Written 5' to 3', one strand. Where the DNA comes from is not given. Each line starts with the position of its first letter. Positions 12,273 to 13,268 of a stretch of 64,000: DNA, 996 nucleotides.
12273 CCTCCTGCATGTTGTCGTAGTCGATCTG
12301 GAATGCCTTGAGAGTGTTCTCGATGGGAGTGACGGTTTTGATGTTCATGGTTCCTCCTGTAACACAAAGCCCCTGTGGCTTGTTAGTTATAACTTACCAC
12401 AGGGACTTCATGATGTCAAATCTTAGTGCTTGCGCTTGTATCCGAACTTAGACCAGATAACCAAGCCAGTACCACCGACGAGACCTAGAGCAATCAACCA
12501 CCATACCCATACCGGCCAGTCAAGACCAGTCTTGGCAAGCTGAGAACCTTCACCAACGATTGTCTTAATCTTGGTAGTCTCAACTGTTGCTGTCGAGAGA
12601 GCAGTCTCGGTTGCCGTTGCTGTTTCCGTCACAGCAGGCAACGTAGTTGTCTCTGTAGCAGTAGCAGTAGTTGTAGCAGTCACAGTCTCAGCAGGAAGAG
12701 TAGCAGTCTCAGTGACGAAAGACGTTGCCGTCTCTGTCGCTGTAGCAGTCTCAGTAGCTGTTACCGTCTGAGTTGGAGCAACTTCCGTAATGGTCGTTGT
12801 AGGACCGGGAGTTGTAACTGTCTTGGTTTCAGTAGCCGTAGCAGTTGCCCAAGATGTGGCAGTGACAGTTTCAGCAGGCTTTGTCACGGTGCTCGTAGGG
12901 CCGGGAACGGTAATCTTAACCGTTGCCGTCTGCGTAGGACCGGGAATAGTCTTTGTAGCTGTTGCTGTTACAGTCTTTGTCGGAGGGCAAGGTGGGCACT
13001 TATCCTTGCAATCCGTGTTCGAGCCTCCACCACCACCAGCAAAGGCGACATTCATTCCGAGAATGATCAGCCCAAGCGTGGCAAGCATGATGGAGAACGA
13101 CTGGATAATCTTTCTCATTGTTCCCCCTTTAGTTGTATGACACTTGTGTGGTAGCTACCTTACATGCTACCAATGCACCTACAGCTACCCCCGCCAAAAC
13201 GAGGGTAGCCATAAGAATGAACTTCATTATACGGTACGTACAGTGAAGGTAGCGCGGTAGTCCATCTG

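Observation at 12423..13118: Phage-encoded sortase substrate: secreted Thr/Ala/Glu-repeat protein with a C-terminal LAKTG cell-wall sorting signal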

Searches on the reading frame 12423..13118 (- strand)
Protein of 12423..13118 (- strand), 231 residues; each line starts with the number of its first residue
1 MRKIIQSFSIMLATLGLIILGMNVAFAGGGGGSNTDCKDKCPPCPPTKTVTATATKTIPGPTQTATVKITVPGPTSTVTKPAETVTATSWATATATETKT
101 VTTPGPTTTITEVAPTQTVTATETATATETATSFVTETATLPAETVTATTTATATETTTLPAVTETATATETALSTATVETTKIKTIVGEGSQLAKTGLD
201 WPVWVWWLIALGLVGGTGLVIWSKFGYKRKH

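Call 6: search_protein_families(library=pfam, proteins=[window:12423-13118:-], max_evalue=0.1)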
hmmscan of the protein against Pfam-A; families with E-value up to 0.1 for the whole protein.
window:12423-13118:- (231 aa): 0 families

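Call 7: search_protein_families(library=ncbifam, proteins=[window:12423-13118:-], max_evalue=1)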
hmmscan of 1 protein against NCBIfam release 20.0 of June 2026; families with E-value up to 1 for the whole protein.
window:12423-13118:- (231 aa): 1 family
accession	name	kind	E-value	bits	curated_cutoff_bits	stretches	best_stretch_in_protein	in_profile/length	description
NF043060.1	MAP_0585_fam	equivalog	0.065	13.2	170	1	12-168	10-165/319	MAP_0585 family protein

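Call 8: search_protein_families(library=phrogs, proteins=[window:12423-13118:-], max_evalue=0.01)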
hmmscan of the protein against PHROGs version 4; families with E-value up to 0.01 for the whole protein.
window:12423-13118:- (231 aa): 0 families

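Call 11: search_dna_similar(query=window:12423-13118:-, collection=phages, mode=protein, max_evalue=0.01, max_rows=40)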
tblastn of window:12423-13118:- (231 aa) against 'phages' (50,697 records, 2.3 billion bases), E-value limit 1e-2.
No match.

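Call 12: find_homologous_proteins(query=window:12423-13118:-, max_evalue=0.001)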
Query window:12423-13118:- (231 aa): 5 proteins with E <= 0.001 among 8000 candidates.
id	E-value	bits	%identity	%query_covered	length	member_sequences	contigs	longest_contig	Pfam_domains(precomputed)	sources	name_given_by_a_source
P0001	1.7e-44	170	51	100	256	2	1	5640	-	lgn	-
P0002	1.4e-14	73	47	43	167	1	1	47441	-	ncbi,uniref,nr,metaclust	ncbi:hypothetical protein U27_02605 [Candidatus Vecturithrix granuli]|uniref:Uncharacterized protein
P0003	6.8e-6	44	66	15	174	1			-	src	-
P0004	5.6e-4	38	34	42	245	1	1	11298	-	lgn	-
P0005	8.9e-4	37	-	-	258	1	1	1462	-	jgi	jgi:hypothetical protein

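Call 17: find_encoding_contigs(protein=P0001, flank=10000)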
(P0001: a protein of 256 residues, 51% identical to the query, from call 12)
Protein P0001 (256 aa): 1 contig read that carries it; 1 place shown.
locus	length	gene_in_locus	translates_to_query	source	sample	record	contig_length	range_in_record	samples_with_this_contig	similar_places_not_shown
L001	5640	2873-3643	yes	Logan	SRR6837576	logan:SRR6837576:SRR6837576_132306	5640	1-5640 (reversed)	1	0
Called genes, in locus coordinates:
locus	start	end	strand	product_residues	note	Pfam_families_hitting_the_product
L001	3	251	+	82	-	?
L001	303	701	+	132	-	-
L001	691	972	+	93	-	-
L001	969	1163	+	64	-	-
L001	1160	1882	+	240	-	PF00149:Metallophos (weak), PF12850:Metallophos_2 (weak)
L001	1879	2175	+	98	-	PF10269:Tmemb_185A (weak)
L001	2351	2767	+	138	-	-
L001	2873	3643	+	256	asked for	-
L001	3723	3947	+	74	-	-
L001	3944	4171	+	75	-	-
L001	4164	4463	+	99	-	-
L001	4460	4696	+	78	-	-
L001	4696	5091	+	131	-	PF10686:YAcAr (weak)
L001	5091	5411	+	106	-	-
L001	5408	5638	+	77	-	?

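Call 18: find_encoding_contigs(protein=P0002, flank=10000)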
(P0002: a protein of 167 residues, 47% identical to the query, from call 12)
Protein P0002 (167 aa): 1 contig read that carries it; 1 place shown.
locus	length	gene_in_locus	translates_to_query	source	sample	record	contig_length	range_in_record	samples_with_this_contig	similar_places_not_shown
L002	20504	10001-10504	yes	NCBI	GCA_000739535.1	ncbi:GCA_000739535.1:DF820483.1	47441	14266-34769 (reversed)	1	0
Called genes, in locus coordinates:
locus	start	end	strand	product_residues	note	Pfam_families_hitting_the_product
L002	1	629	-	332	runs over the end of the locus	-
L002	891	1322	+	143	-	-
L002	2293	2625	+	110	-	-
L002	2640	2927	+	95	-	-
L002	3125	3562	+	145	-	-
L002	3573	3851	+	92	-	-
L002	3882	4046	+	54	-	-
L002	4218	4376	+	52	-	-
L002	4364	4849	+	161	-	-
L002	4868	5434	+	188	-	PF26820:Phage_T4_Y00F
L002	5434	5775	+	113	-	-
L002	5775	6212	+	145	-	-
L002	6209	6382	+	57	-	-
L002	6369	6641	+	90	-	-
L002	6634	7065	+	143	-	-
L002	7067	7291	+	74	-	-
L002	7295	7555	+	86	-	-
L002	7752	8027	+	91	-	-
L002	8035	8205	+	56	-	-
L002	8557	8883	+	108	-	-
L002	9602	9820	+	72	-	-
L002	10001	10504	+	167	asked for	-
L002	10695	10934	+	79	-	-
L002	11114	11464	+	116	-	-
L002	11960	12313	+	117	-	-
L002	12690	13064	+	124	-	PF19905:DUF6378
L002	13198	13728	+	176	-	-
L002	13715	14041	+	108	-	-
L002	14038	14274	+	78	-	-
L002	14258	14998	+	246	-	PF02511:Thy1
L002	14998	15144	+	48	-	-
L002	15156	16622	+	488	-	PF00176:SNF2-rel_dom, PF00271:Helicase_C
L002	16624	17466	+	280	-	-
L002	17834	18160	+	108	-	-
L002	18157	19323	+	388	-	PF12705:PDDEXK_1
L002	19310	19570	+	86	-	-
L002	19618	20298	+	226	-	PF13479:AAA_24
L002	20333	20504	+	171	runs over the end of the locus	-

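Call 19: find_encoding_contigs(protein=window:12423-13118:-, flank=10000)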
Protein window:12423-13118:- (231 aa): 24 contigs read that carry it; 3 places shown.
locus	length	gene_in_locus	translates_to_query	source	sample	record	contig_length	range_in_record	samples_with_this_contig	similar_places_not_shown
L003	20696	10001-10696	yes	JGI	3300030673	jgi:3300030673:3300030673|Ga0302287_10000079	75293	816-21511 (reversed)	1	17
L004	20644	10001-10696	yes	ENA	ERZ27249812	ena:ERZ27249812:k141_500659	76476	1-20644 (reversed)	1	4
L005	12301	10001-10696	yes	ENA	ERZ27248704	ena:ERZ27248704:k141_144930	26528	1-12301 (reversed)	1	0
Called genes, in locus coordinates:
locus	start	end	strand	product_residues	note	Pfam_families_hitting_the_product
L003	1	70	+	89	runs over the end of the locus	-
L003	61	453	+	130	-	-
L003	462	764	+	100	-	-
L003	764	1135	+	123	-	-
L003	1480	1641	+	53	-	-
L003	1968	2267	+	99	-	-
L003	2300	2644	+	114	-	-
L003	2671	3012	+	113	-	PF00383:dCMP_cyt_deam_1, PF14437:MafB19-deam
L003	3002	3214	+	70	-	-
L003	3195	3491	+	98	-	PF02467:Whib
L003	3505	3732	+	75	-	-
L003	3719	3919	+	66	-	-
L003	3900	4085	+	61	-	-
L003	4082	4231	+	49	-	-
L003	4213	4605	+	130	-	-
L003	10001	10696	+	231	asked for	-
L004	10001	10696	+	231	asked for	-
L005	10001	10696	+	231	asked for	-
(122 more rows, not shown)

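Call 22: find_related_loci(query=A1, collection=viral_contigs, flank=10000)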
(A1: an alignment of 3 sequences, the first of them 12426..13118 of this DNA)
Query A1 (231 aa) in viral_contigs; peptide patterns used: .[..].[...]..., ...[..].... (x = any residue, [..] = any of these).
570 stretches matched a pattern; 1 encode a relative of the query (tblastn E <= 1e-3); 1 distinct loci.
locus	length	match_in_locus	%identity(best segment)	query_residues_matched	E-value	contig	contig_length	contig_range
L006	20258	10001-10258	47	133-231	2e-13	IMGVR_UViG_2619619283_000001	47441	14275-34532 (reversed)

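Call 23: find_related_loci(query=A1, collection=genome_contigs, flank=10000)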
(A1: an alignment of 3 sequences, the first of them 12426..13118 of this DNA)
Query A1 (231 aa) in genome_contigs; peptide patterns used: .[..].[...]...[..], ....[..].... (x = any residue, [..] = any of these).
48 stretches matched a pattern; 1 encode a relative of the query (tblastn E <= 1e-3); 1 distinct loci.
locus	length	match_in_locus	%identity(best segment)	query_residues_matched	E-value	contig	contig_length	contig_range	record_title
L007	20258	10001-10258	47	133-231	2e-13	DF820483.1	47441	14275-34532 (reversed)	Bacterium UASB270 DNA, scaffold: UASB270_scaffold_21, whole genome shotgun sequence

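Call 32: search_protein_representatives(alignment_id=A1)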
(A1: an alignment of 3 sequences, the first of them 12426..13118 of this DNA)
Query: 3 sequences, 239 profile positions. Proteins with E-value up to 0.001 (for the whole library): 99; up to 1e-10: 23; up to 1e-30: 4. The best 99 are listed.
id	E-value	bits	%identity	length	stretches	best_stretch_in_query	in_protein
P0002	7.1e-62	225.4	-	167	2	123-239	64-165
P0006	4.5e-38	147.5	-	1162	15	26-62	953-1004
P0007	5.6e-37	143.9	-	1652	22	35-85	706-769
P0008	7.8e-32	127.1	-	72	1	170-239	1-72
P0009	3.9e-25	105.1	-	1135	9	34-64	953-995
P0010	3.6e-23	98.7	-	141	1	1-97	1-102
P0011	2.1e-22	96.2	-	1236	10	37-143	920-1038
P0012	2.2e-22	96.1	-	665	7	35-67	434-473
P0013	5.6e-22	94.8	-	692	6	29-93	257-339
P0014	3.9e-18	82.2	-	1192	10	34-77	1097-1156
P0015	5.6e-17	78.5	-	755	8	36-95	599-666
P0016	1.3e-16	77.2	-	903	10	34-82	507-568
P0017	1.1e-15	74.2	-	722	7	35-85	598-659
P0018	3.8e-15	72.4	-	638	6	36-160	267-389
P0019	2.7e-13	66.4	-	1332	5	29-63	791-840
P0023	1.6e-12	63.8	-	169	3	28-63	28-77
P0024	4.3e-12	62.4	-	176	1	1-134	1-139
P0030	3.4e-10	56.3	-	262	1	1-230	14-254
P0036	7.6e-09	51.8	-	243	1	19-233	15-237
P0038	1.3e-08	51.1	-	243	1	46-233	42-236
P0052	1.5e-06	44.3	-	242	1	7-220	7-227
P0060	1.6e-05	40.9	-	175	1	1-150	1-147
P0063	2.5e-05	40.3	-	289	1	61-233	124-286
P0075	9.2e-05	38.5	-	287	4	61-130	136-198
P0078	1.1e-04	38.2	-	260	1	2-178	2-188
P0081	1.7e-04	37.6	-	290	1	55-234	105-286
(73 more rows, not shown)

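Call 34: list_cluster_members(proteins=[P0036, P0052, P0078, P0030, P0038, P0063, P0081, P0060, P0024, P0006])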
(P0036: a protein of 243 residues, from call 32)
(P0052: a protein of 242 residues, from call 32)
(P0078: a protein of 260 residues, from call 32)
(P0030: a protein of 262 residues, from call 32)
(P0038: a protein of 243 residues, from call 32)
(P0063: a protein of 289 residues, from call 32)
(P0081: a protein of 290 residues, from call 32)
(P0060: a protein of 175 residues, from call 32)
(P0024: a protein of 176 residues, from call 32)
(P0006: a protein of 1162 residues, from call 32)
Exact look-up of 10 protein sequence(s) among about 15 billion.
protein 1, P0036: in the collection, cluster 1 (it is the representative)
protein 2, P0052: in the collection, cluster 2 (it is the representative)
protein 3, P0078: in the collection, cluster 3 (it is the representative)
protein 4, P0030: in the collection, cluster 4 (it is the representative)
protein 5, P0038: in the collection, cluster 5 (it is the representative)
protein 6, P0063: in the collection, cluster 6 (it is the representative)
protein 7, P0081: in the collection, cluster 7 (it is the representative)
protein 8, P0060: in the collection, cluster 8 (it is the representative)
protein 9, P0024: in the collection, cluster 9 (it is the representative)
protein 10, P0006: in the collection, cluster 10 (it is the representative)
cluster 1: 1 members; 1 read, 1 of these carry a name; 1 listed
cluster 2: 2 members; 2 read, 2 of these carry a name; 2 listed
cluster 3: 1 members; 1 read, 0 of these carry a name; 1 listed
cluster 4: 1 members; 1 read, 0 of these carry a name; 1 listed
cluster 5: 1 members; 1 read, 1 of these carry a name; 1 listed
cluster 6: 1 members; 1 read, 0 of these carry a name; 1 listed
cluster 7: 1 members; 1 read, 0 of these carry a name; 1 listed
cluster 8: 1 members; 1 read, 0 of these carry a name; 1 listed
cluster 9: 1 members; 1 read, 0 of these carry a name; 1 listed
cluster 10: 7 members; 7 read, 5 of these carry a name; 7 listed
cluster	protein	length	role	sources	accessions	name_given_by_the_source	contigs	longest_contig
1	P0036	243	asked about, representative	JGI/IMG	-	hypothetical protein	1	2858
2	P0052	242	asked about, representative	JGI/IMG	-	hypothetical protein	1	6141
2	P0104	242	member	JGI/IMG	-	hypothetical protein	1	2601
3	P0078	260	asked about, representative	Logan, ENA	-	-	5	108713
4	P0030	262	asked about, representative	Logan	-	-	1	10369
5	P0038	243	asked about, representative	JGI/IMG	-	hypothetical protein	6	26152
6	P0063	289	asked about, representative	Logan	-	-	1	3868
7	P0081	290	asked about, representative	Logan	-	-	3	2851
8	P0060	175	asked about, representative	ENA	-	-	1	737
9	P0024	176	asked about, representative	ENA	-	-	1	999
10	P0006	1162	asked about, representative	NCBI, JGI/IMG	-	hypothetical protein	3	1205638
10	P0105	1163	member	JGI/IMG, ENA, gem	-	hypothetical protein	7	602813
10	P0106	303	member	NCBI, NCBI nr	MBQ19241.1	MAG: hypothetical protein CMD31_00655, partial [Flavobacteriales bacterium] | hypothetical protein [Flavobacteriales bacterium]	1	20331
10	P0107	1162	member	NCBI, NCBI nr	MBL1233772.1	MAG: hypothetical protein COA31_013715 [Flavobacteriales bacterium] | hypothetical protein [Flavobacteriales bacterium]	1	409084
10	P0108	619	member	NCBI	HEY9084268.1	MAG TPA: hypothetical protein VIN73_13120, partial [Vicingaceae bacterium]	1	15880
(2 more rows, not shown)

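Call 45: find_related_loci(query=A1, collection=metagenome_contigs, flank=3000)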
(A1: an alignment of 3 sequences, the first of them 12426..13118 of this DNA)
Query A1 (231 aa) in metagenome_contigs; peptide patterns used: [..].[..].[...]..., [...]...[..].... (x = any residue, [..] = any of these).
599 stretches matched a pattern, but none encodes a relative of the query by tblastn (E <= 1e-3).

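Call 51: predict_structure(alignment_id=A1)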
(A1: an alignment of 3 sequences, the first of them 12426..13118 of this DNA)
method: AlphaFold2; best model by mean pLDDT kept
length: 231 residues; sequences in the alignment: 3
mean_pLDDT: 41.0   pTM: 0.20
mean pLDDT of the five models: 41.0, 39.9, 39.9, 38.4, 38.4
residues with pLDDT >= 90: 0; 70-90: 10; 50-70: 31; < 50: 190
segments of 3 or more residues with pLDDT < 50: 1-3, 20-201, 227-231
pLDDT, mean of each block of 10 residues (from residue 1): 53 56 38 39 36 32 33 30 34 32 35 35 40 32 39 41 41 36 31 39 66 69 54 42
secondary structure, 60 per line:
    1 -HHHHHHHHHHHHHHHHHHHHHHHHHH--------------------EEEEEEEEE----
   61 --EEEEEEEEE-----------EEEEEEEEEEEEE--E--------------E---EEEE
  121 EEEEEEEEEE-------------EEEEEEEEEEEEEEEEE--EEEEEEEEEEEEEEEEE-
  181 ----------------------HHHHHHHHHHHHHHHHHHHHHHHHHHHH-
elements in order: H2-27 E48-56 E63-71 E83-95 E117-130 E144-160 E163-179 H203-230

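Call 60: search_protein_families(library=pfam, proteins=[P0001, P0002], max_evalue=10)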
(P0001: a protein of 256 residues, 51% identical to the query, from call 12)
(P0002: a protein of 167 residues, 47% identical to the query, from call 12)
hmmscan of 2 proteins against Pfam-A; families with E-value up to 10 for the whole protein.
P0001 (256 aa): 1 family
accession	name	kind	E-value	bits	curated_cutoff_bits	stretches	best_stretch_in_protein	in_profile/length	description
PF04956.18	TrbC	-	4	8.2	27.9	1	156-243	7-92/98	TrbC/VIRB2 pilin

P0002 (167 aa): 5 families
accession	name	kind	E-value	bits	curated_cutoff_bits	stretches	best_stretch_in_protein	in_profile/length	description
PF12985.13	DUF3869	-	0.024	15.3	24.5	1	68-120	21-72/85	Domain of unknown function (DUF3869)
PF13564.11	DoxX_2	-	0.032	14.8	26.3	1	109-158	11-55/103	DoxX-like family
PF11755.13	DUF3311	-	0.047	14.2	30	1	137-161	28-52/61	Protein of unknown function (DUF3311)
PF02472.21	ExbD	-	0.074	13.6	25.4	1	85-131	27-74/128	Biopolymer transport protein ExbD/TolR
PF20756.2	SusG_CBM58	-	6.6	7.3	24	1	95-131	15-53/117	Alpha-amylase SusG, CBM58 domain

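Call 61: search_protein_families(library=ncbifam, proteins=[P0001, P0002], max_evalue=10)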
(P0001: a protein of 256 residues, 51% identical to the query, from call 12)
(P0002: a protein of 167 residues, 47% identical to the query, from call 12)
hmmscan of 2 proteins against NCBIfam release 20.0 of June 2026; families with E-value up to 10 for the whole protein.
P0001 (256 aa): 0 families

P0002 (167 aa): 3 families
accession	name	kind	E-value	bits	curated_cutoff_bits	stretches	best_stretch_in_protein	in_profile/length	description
NF011313.0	PRK14724.1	equivalog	0.17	9.6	1088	1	41-139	847-942/988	DNA topoisomerase III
NF033761.1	gliding_GltJ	equivalog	0.47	9.4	450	1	60-116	414-481/671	adventurous gliding motility protein GltJ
NF052345.1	S_layer_anammox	exception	2.7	5.2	1400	1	65-121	1283-1340/1596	Kustd1514 family S-layer glycoprotein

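Call 62: find_homologous_proteins(query=A1, max_evalue=0.001)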
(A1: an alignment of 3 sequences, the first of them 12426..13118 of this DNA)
Query A1 (3 sequences) (231 aa, profile of the alignment): 19 proteins with E <= 0.001 among 8000 candidates.
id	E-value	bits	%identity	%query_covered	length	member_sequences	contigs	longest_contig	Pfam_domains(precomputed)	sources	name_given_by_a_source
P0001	6.0e-117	407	51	100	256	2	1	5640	-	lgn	-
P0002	2.2e-61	225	47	43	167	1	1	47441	-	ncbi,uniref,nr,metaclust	ncbi:hypothetical protein U27_02605 [Candidatus Vecturithrix granuli]|uniref:Uncharacterized protein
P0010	1.1e-22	99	55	16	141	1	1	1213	-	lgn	-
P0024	1.4e-11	62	32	29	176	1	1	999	-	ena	-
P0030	1.1e-9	56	40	34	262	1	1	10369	-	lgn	-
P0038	4.1e-8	51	39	77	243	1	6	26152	-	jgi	jgi:hypothetical protein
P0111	8.7e-8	50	41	32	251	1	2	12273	-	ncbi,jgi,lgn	jgi:hypothetical protein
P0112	9.1e-7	47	54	23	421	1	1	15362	-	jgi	jgi:hypothetical protein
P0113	1.6e-6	46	49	26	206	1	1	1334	-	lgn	-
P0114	4.8e-6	44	43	43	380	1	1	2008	-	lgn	-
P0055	2.2e-5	42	44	38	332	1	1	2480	PF11259.14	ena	-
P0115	2.4e-5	42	71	12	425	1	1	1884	-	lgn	-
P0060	5.1e-5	41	58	10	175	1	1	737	-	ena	-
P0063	7.8e-5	40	75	5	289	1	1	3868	-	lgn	-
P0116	8.8e-5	40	47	31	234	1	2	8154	-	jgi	jgi:hypothetical protein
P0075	2.9e-4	39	42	48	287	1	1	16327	-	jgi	jgi:hypothetical protein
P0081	5.3e-4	38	35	47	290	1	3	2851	-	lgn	-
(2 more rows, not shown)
